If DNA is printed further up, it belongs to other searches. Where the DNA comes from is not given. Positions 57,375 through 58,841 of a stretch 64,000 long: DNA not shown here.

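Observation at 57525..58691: Orphan MamK-like actin with no magnetosome genes around it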

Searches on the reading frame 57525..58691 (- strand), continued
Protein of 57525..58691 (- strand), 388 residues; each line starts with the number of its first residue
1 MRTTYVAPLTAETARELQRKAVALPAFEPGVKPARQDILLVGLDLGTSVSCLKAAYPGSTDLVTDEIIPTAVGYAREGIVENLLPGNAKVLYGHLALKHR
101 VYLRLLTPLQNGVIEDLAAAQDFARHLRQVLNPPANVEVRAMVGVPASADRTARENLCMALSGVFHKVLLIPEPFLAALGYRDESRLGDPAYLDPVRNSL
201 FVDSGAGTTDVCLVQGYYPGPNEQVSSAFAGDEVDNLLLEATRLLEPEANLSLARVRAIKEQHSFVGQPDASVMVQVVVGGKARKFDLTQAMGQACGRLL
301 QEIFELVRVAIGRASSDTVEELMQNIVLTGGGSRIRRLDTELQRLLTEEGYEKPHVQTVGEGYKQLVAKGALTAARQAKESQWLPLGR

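Call 28: search_protein_families(library=pfam, proteins=[L001:1971-2996:+, L001:3049-3801:+, L001:3677-4402:+, L001:4412-5461:+, L001:5313-6485:+, L001:6482-7720:+, L001:7731-9707:+, L001:11354-12118:+, L001:12093-14105:+], max_evalue=0.001)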
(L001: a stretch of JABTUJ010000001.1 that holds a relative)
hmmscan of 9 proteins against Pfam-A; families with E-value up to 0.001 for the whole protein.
L001:1971-2996:+ (341 aa): 5 families
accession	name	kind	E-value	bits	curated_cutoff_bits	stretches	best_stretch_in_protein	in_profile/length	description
PF06723.19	MreB_Mbl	-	1e-147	491.7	27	1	10-333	1-325/327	MreB/Mbl protein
PF00012.26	HSP70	-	1.5e-14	53.6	20.6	1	103-198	135-236/599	Hsp70 protein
PF14450.12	FtsA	-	3.6e-12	47.2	31.8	1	157-314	2-112/127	Cell division protein FtsA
PF00022.25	Actin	-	5.2e-09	35.6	27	1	35-199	30-190/410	Actin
PF11104.14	PilM_2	-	1.9e-08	34.1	27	0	155-195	182-222/340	Type IV pilus assembly protein PilM;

L001:3049-3801:+ (250 aa): 1 family
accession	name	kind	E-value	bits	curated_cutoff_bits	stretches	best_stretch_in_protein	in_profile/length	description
PF04085.20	MreC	-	3.7e-17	62.9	28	1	116-214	1-94/147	Rod shape-determining protein MreC, barrel core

L001:3677-4402:+ (241 aa): 1 family
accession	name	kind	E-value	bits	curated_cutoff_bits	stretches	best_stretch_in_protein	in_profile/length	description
PF04093.17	MreD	-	0.00057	20.5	24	1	63-214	6-156/158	rod shape-determining protein MreD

L001:4412-5461:+ (349 aa): 1 family
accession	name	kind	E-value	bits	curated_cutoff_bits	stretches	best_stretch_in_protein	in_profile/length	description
PF03717.20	PBP_dimer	-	4e-29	102.7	24.4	1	57-286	2-172/180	Penicillin-binding Protein dimerisation domain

L001:5313-6485:+ (390 aa): 1 family
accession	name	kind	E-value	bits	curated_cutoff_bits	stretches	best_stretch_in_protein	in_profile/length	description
PF00905.27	Transpeptidase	-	1.3e-52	179.3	22.1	1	28-366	1-298/299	Penicillin binding protein transpeptidase domain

L001:6482-7720:+ (412 aa): 1 family
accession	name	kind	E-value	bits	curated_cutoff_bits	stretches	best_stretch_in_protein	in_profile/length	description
PF01098.24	FTSW_RODA_SPOVE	-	1.5e-84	284.4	26.4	1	27-410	4-354/356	Cell cycle protein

L001:7731-9707:+ (658 aa): 2 families
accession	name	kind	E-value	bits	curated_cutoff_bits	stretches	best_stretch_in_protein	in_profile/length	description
PF10150.14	RNase_E_G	-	1.2e-101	340.2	25.5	1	274-542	2-269/270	Ribonuclease E/G family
PF20833.2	RNase_E_G_Thio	-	5.4e-07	30.1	26.8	1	555-641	2-84/86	RNase E/G, Thioredoxin-like domain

L001:11354-12118:+ (254 aa): 0 families

L001:12093-14105:+ (670 aa): 0 families

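Call 32: find_related_loci(query=A1, collection=metagenome_contigs, flank=10000)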
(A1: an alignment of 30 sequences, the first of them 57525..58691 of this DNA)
Query A1 (388 aa) in metagenome_contigs; peptide patterns used: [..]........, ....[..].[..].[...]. (x = any residue, [..] = any of these).
570 stretches matched a pattern; 478 encode a relative of the query (tblastn E <= 1e-3); the best 80 are kept; 80 distinct loci.
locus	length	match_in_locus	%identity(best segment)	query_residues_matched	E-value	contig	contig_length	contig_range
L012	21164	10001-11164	96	1-388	0e+0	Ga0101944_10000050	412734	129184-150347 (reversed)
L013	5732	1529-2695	87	1-388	0e+0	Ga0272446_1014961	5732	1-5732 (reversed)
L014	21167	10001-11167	82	1-388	0e+0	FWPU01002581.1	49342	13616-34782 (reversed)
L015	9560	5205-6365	70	1-387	1e-180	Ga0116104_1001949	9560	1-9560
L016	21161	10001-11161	70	1-387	1e-180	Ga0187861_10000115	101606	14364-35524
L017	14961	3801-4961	70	1-387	1e-180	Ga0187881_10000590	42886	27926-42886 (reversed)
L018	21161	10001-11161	68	1-383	1e-179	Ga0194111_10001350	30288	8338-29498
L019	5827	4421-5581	67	1-387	7e-174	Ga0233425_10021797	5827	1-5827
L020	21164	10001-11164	64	1-387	2e-169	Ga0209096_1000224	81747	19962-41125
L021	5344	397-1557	65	1-386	9e-171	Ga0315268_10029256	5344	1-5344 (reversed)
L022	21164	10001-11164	64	1-388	4e-168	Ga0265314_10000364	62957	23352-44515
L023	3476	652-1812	63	1-386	1e-169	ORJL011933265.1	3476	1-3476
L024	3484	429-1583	65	1-386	2e-169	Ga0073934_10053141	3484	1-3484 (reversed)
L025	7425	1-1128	64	13-387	3e-162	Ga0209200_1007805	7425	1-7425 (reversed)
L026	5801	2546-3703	62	1-386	4e-162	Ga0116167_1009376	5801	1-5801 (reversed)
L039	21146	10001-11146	57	1-383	9e-145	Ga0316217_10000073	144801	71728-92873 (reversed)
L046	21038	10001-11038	60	38-383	2e-141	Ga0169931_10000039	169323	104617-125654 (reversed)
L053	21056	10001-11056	56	36-386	5e-138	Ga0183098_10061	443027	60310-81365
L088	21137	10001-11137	50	3-383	3e-119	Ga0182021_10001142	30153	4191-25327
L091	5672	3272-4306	49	39-383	3e-118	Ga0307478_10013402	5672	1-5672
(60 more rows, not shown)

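Call 33: search_protein_representatives(protein=window:57525-58691:-)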
Query: 388 residues. Proteins with E-value up to 0.001 (for the whole library): 488; up to 1e-10: 264; up to 1e-30: 76. The best 150 are listed.
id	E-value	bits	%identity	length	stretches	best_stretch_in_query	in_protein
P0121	6.2e-112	390.9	50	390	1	24-384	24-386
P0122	1.4e-104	366.8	48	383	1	38-384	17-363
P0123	4.3e-102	358.6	50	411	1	35-387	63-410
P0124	2.3e-100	352.9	44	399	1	10-384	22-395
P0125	1.8e-98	346.6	46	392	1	22-383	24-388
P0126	1.1e-96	340.8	48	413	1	32-386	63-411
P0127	2.0e-93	330.0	46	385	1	32-386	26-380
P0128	7.1e-90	318.4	44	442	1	35-385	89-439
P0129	1.0e-88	314.5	42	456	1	19-384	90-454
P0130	5.1e-85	302.4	40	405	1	6-384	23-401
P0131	4.7e-83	295.9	54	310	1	32-295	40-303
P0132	1.5e-74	268.0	44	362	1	35-384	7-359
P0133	1.9e-74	267.6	45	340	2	26-240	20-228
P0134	7.1e-70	252.6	40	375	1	26-384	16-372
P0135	7.0e-69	249.3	39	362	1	33-384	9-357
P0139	2.4e-59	218.0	37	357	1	36-384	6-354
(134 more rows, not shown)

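Call 43: search_protein_families(library=pfam, proteins=[L011:9390-9887:+, L046:9329-9829:+, L039:9384-9977:+, L053:9308-9817:+, L091:2720-3109:+, L088:9439-9972:+], max_evalue=1)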
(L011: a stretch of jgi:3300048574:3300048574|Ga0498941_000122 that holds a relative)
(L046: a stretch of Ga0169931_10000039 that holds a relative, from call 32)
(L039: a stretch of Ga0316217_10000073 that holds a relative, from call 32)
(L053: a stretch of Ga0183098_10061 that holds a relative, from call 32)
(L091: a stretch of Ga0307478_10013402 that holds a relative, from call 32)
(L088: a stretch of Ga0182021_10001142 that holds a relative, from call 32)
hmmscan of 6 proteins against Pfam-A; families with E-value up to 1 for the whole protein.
L011:9390-9887:+ (165 aa): 1 family
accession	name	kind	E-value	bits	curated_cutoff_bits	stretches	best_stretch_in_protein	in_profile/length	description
PF23928.1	DUF7266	-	0.15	12.2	27.6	0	95-144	33-80/145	Family of unknown function (DUF7266)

L046:9329-9829:+ (166 aa): 0 families

L039:9384-9977:+ (197 aa): 1 family
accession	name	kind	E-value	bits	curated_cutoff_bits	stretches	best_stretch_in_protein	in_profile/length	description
PF12426.13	DUF3674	-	0.27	11.7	22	1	57-67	4-14/41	RNA dependent RNA polymerase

L053:9308-9817:+ (169 aa): 4 families
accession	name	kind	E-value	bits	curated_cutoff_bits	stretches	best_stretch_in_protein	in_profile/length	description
PF12269.13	CpG_bind_C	-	0.018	15.3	26.3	1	39-91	5-54/236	CpG binding protein C-terminal domain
PF20977.2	GatF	-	0.03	14.9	33.4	1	49-164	19-122/150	Glutamyl-tRNA(Gln) amidotransferase subunit F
PF18665.6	TetR_C_37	-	0.092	13.8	27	1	66-133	11-78/117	Tetracyclin repressor-like, C-terminal domain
PF07208.16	DUF1414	-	0.23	11.9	25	0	98-116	20-38/44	Protein of unknown function (DUF1414)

L091:2720-3109:+ (129 aa): 0 families

L088:9439-9972:+ (177 aa): 0 families

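Call 45: find_homologous_proteins(query=L011:9390-9887:+, max_evalue=0.001)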
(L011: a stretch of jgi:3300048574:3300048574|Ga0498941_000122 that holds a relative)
Query L011:9390-9887:+ (165 aa): 20 proteins with E <= 0.001 among 173 candidates.
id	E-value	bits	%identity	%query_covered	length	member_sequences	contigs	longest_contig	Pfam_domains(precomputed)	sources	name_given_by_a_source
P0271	1.3e-101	355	100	100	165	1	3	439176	-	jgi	jgi:hypothetical protein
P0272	8.1e-73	262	75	100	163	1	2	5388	-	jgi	-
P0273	2.2e-63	231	67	100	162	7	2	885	-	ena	-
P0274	3.5e-62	227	66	99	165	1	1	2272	-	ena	-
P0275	1.8e-61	225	68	96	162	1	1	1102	-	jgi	jgi:hypothetical protein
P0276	6.0e-51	191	67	85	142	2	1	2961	-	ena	-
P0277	3.7e-49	185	55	96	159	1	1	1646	-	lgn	-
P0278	1.1e-47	180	54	99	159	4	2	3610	-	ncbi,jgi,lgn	-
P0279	1.7e-42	163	53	90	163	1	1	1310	-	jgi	jgi:hypothetical protein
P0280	2.4e-41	159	50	94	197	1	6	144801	-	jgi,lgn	-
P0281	1.1e-38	151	50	96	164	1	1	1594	-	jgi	jgi:hypothetical protein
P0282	3.8e-30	123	66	58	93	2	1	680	-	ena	-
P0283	1.0e-28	118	43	92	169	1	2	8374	-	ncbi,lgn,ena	-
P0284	7.3e-28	116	62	58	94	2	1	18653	-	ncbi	-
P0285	2.1e-26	111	39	90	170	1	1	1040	-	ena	-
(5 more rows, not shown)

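Call 48: predict_structure(alignment_id=A1)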
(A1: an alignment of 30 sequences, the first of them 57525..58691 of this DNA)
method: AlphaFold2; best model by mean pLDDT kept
length: 388 residues; sequences in the alignment: 30
mean_pLDDT: 85.7   pTM: 0.82
mean pLDDT of the five models: 85.7, 81.5, 81.1, 81.1, 80.3
residues with pLDDT >= 90: 220; 70-90: 127; 50-70: 9; < 50: 32
segments of 3 or more residues with pLDDT < 50: 1-12, 15-34
pLDDT, mean of each block of 10 residues (from residue 1): 39 47 34 67 92 93 94 91 90 95 90 88 96 92 90 93 95 91 90 89 86 86 88 92 85 88 91 86 89 95 95 84 88 82 96 88 89 94 85
secondary structure, 60 per line:
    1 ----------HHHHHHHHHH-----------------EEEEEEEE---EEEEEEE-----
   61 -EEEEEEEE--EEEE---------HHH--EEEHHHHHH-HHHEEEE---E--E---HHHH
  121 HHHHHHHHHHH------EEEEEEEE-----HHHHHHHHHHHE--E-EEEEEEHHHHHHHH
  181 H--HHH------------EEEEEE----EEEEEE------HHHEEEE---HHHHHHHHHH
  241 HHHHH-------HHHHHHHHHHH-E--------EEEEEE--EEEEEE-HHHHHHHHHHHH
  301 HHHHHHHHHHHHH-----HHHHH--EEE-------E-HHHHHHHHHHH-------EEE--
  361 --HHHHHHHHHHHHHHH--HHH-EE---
elements in order: H11-20 E38-45 E49-55 E62-69 E72-75 E90-92 H93-98 E103-106 H117-131 E138-145 H151-161 E167-172 H173-181 E199-204 E209-214 E224-227 H231-245 H253-263 E274-279 E282-287 H289-313 H319-323 E326-328 H338-348 E356-358 H363-377

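Call 52: fold_search(model_id=the predicted structure, library=pdb)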
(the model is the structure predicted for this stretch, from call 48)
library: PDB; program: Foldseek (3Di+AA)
matches with E <= 10: 1485; with E <= 0.001: 864
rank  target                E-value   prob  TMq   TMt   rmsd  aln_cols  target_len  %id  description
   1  8r2n_A                6.5e-45  1.00  0.84  0.92   2.3       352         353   49  Structure of the BeeR filament (released 2025-03-05)
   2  5ljv_A                7.1e-29  1.00  0.76  0.90   2.4       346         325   30  MamK double helical filament (released 2016-11-16)
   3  5ljw_B                7.3e-28  1.00  0.65  0.76   4.6       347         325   30  MamK non-polymerising A278D mutant bound to AMPPNP (released 2016-11-16)
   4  5ljw_A                7.2e-27  1.00  0.71  0.82   5.7       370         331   29  MamK non-polymerising A278D mutant bound to AMPPNP (released 2016-11-16)
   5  9zbp_A                1.2e-20  1.00  0.66  0.69   4.8       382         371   18  Helical Reconstruction of the Complex of Pseudo-Acetylated Human Cardiac Actin (K326/328Q) and Tropomyosin (released 2026-01-14)
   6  7z8f_H                1.4e-20  1.00  0.67  0.69   4.7       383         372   17  Composite structure of dynein-dynactin-BICDR on microtubules (released 2022-07-27)
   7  7q8b_A                1.4e-20  1.00  0.66  0.69   4.6       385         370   17  Leishmania major actin filament in ADP-Pi state (released 2022-05-18)
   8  4jd2_B                1.4e-20  1.00  0.63  0.65   5.3       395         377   21  Crystal structure of Bos taurus Arp2/3 complex binding with Mus musculus GMF (released 2013-07-17)
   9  6nbw_A                1.7e-20  1.00  0.66  0.69   4.7       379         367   17  Ternary Complex of Beta/Gamma-Actin with Profilin and AnCoA-NAA80 (released 2020-01-29)
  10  9m64_b                2.0e-20  1.00  0.66  0.67   5.0       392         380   22  Structure of SPIN90 dimer-Arp2/3 complexes-nucleated actin filaments (Doublet Complex) (released 2025-09-10)
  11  8p94_B                2.0e-20  1.00  0.65  0.64   5.3       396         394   22  Cryo-EM structure of cortactin stabilized Arp2/3-complex nucleated actin branches (released 2024-01-03)
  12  8oi8_A                2.8e-20  1.00  0.67  0.71   4.6       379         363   17  Cryo-EM structure of ADP-bound, filamentous beta-actin harboring the R183W mutation (released 2023-08-16)
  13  3eks                  3.6e-20  1.00  0.67  0.69   4.9       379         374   18  Crystal Structure of Monomeric Actin bound to Cytochalasin D (released 2008-10-07)
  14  8ord_A                3.8e-20  1.00  0.67  0.70   4.6       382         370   18  Cryo-EM map of zebrafish cardiac F-actin (released 2023-08-02)
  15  4czl                  4.2e-20  1.00  0.65  0.74   5.2       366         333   21  C. crescentus MreB, monomeric, ADP (released 2014-06-25)
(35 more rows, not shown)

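Call 54: predict_structure(alignment_id=A2)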
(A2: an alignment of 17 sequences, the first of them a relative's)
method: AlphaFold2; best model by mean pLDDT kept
length: 165 residues; sequences in the alignment: 17
mean_pLDDT: 79.9   pTM: 0.51
mean pLDDT of the five models: 79.9, 76.9, 76.9, 75.3, 68.2
residues with pLDDT >= 90: 84; 70-90: 34; 50-70: 23; < 50: 24
segments of 3 or more residues with pLDDT < 50: 1-3, 121-133, 159-165
pLDDT, mean of each block of 10 residues (from residue 1): 65 95 94 96 96 93 96 92 90 89 90 74 45 53 71 58 43
secondary structure, 60 per line:
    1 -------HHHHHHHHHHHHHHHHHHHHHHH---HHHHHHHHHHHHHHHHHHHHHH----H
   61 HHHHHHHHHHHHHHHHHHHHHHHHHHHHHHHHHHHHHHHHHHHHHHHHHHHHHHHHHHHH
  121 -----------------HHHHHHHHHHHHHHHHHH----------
elements in order: H8-30 H34-55 H60-120 H138-155

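Call 58: fold_search(model_id=the predicted structure, library=pdb)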
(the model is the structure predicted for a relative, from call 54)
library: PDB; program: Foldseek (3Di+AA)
matches with E <= 10: 60; with E <= 0.001: 0
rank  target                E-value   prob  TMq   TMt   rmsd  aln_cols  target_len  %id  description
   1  7abk                  4.2e-01  0.28  0.24  0.20  29.1       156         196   19  Helical structure of PspA (released 2021-08-04)
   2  9jsd                  4.4e-01  0.63  0.27  0.34  18.4       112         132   13  Cryo-EM structure of Snf7 linker extension (released 2025-10-08)
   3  5fd9                  5.0e-01  0.57  0.27  0.36  21.1       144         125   13  X-ray Crystal Structure of ESCRT-III Snf7 core domain (conformation B) (released 2015-12-30)
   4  5fd7                  6.1e-01  0.57  0.27  0.36  22.0       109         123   14  X-ray Crystal Structure of ESCRT-III Snf7 core domain (conformation A) (released 2015-12-30)
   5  9fn1                  6.5e-01  0.28  0.28  0.29  31.8       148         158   12  360 A Loki CHMP4-7 rods (released 2025-04-16)
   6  9ftl_a                9.5e-01  0.20  0.27  0.26  28.2       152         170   17  Asgard ESCRT-IIIB filament structure (released 2025-04-16)
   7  7zcg_A                1.3e+00  0.21  0.27  0.28  23.9       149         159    9  CHMP2A-CHMP3 heterodimer (430 Angstrom diameter) (released 2023-01-18)
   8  9hzm_0                1.5e+00  0.12  0.23  0.20  31.0       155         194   17  235 A SynPspA H1-5 rod after incubation with EPL (released 2025-08-13)
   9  8qd1_A                2.1e+00  0.33  0.30  0.14   5.2        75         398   16  Ayg1p from A. fumigatus catalyzes polyketide shortening in the biosynthesis of DHN-melanin (released 2024-03-13)
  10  4niq_A                2.6e+00  0.38  0.30  0.55   8.2        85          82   13  Crystal Structure of Vps4 MIT-Vfa1 MIM2 (released 2014-03-05)
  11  6d32                  3.1e+00  0.10  0.25  0.09  24.5       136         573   19  Crystal structure of Xenopus Smoothened in complex with cyclopamine (released 2018-05-23)
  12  6d35                  3.1e+00  0.10  0.25  0.09  23.9       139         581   16  Crystal structure of Xenopus Smoothened in complex with cholesterol (released 2018-05-23)
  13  7nyw_C                3.1e+00  0.08  0.24  0.13  33.0       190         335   10  Cryo-EM structure of the MukBEF-MatP-DNA head module (released 2021-07-07)
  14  7aoi_BK               3.1e+00  0.04  0.18  0.14  18.3       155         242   18  Trypanosoma brucei mitochondrial ribosome large subunit assembly intermediate (released 2020-12-02)
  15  8uc6_B                3.3e+00  0.12  0.29  0.32  15.1       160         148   12  Calpain-7:IST1 Complex (released 2023-10-25)
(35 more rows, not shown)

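Call 63: search_protein_families(library=ncbifam, proteins=[P0085, P0111, P0031, P0007, P0015, P0123, P0132, P0139], max_evalue=1e-20)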
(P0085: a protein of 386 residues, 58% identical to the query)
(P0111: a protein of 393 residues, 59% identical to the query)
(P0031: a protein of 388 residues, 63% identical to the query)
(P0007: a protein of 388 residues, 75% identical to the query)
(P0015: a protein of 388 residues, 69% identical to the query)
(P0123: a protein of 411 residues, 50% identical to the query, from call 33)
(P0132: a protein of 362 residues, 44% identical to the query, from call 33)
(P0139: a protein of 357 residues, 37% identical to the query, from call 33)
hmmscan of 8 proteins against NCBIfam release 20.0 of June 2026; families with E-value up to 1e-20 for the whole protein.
P0085 (386 aa): 2 families
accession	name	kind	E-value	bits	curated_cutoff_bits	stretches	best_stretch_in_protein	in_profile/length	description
NF053558.1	BeeR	equivalog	1.8e-164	546.8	530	1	38-385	1-349/349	BeeR family actin-like protein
NF040964.1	MamK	subfamily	3.2e-70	236.8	400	1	38-384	1-330/335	MamK family actin-like protein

P0111 (393 aa): 2 families
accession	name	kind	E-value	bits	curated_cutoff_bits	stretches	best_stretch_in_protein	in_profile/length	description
NF053558.1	BeeR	equivalog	1.4e-163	543.9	530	1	44-392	1-349/349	BeeR family actin-like protein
NF040964.1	MamK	subfamily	2.1e-71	240.7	400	1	44-391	1-330/335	MamK family actin-like protein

P0031 (388 aa): 2 families
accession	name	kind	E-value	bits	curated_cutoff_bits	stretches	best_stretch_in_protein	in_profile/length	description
NF053558.1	BeeR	equivalog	3.2e-149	496.7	530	1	40-387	1-348/349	BeeR family actin-like protein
NF040964.1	MamK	subfamily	1.5e-64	218.1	400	1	40-385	1-328/335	MamK family actin-like protein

P0007 (388 aa): 2 families
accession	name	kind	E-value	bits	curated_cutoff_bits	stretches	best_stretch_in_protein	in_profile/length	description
NF053558.1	BeeR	equivalog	3.6e-145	483.4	530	1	39-384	1-346/349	BeeR family actin-like protein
NF040964.1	MamK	subfamily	4.2e-64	216.7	400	1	39-386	1-330/335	MamK family actin-like protein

P0015 (388 aa): 2 families
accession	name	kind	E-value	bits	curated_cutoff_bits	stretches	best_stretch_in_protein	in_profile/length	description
NF053558.1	BeeR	equivalog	2.1e-144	480.8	530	1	39-386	1-348/349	BeeR family actin-like protein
NF040964.1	MamK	subfamily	1.5e-66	224.7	400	1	39-387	1-331/335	MamK family actin-like protein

P0123 (411 aa): 2 families
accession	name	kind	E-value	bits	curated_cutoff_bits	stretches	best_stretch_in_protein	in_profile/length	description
NF053558.1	BeeR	equivalog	8.7e-124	413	530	1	67-409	1-348/349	BeeR family actin-like protein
NF040964.1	MamK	subfamily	9.6e-50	169.5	400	1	67-410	1-331/335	MamK family actin-like protein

P0132 (362 aa): 2 families
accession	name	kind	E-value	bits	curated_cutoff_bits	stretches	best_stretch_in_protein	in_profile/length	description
NF053558.1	BeeR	equivalog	5.9e-104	347.8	530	1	11-360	1-347/349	BeeR family actin-like protein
NF040964.1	MamK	subfamily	4.7e-56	190.3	400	1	11-359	1-328/335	MamK family actin-like protein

P0139 (357 aa): 3 families
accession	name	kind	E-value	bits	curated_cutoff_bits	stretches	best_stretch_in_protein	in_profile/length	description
NF053558.1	BeeR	equivalog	6.2e-101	337.9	530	1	10-354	2-346/349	BeeR family actin-like protein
NF040964.1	MamK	subfamily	2.1e-54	184.8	400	1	10-353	2-327/335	MamK family actin-like protein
NF010539.0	PRK13927.1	subfamily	6.5e-22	77.9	293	1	67-315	56-303/339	rod shape-determining protein MreB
